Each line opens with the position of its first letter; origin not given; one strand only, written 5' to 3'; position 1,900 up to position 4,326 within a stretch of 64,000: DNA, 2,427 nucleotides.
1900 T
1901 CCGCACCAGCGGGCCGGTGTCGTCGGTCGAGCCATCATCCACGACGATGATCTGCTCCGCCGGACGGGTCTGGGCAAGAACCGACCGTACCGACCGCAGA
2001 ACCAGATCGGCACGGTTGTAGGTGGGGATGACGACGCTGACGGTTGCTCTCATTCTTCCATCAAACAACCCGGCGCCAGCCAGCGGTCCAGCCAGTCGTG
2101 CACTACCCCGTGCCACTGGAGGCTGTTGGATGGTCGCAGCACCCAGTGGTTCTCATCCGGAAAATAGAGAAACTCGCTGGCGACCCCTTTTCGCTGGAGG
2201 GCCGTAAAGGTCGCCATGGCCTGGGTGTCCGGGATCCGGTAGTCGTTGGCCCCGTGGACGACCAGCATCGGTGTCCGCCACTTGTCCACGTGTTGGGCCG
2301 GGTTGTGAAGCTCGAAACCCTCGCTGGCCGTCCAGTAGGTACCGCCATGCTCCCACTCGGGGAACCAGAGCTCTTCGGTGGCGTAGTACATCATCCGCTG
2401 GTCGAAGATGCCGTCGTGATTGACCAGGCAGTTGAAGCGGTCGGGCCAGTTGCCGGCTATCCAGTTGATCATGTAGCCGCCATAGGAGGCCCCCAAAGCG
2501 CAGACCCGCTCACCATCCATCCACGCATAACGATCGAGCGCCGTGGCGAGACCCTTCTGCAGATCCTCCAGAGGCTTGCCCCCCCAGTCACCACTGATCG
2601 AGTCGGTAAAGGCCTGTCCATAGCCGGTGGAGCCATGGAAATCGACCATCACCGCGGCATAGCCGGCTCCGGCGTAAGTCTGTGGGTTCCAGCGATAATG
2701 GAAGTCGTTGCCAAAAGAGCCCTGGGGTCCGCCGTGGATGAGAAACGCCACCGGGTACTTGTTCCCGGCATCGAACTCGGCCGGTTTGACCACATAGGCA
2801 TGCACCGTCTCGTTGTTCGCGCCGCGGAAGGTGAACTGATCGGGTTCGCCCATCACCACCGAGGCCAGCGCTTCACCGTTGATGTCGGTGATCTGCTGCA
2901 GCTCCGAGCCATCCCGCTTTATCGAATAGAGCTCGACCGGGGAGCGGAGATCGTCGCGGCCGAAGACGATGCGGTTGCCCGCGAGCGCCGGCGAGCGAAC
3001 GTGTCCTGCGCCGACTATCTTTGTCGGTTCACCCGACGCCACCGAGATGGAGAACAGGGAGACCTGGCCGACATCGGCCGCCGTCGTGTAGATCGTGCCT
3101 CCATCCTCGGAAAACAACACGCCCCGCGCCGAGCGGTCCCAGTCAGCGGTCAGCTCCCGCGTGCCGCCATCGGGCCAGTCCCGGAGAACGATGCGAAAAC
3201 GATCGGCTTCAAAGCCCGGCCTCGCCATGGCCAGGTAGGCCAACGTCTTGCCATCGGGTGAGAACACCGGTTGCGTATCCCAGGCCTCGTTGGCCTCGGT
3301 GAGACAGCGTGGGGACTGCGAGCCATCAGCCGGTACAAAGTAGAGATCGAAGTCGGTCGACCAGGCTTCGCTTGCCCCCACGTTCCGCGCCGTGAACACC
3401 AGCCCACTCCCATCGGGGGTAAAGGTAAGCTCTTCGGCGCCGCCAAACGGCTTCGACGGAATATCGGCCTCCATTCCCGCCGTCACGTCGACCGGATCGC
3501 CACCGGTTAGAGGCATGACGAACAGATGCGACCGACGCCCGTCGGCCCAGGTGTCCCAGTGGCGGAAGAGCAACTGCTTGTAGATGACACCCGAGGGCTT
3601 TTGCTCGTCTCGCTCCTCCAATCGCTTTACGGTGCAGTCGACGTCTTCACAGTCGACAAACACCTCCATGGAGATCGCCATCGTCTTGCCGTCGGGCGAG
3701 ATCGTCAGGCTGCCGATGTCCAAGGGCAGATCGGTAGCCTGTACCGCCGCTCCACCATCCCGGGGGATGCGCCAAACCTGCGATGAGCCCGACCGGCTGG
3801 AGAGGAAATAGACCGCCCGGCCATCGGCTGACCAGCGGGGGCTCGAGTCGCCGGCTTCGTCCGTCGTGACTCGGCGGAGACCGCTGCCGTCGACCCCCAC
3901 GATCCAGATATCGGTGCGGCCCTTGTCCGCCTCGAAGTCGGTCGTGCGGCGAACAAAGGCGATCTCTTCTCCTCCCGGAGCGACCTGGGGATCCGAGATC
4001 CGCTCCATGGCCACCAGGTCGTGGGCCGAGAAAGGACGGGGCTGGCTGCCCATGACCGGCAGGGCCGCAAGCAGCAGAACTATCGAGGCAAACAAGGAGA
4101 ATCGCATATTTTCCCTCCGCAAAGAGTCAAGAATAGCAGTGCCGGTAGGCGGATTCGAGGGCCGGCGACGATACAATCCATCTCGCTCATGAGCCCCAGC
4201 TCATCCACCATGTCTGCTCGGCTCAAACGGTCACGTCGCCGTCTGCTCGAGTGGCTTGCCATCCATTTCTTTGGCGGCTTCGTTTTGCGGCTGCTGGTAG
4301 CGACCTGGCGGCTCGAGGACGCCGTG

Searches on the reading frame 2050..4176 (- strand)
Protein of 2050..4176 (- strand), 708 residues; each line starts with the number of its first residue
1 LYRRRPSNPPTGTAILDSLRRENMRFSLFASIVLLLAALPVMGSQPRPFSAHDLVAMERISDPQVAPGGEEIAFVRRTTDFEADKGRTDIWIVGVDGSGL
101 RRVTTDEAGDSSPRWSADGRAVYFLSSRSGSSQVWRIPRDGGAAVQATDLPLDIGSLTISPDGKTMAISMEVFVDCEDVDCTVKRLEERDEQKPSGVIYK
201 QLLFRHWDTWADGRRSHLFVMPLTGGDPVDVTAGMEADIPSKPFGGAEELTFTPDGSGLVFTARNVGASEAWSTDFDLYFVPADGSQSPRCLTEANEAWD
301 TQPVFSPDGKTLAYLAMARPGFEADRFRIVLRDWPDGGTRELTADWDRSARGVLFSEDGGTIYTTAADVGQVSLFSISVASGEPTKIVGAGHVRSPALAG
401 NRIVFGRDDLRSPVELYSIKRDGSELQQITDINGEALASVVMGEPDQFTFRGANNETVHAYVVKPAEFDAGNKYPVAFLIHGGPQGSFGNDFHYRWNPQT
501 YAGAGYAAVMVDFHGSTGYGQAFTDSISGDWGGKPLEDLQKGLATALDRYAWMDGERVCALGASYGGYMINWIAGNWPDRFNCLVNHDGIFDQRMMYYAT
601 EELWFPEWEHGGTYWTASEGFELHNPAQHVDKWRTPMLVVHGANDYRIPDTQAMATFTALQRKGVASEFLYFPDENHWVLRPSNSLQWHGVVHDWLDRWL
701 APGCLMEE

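Call 67: search_protein_families(library=pfam, proteins=[window:2050-4176:-], max_evalue=0.00001)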
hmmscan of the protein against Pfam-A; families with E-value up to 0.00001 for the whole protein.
window:2050-4176:- (708 aa): 3 families
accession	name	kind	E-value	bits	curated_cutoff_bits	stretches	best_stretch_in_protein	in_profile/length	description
PF00326.27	Peptidase_S9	-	1.4e-59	201.6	22.6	1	493-701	2-211/213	Prolyl oligopeptidase family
PF07676.18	PD40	-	5.3e-19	68.1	20.9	1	100-136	1-38/38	WD40-like Beta Propeller Repeat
PF02129.25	Peptidase_S15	-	6.6e-09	36.3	23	0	491-606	36-146/262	X-Pro dipeptidyl-peptidase (S15 family)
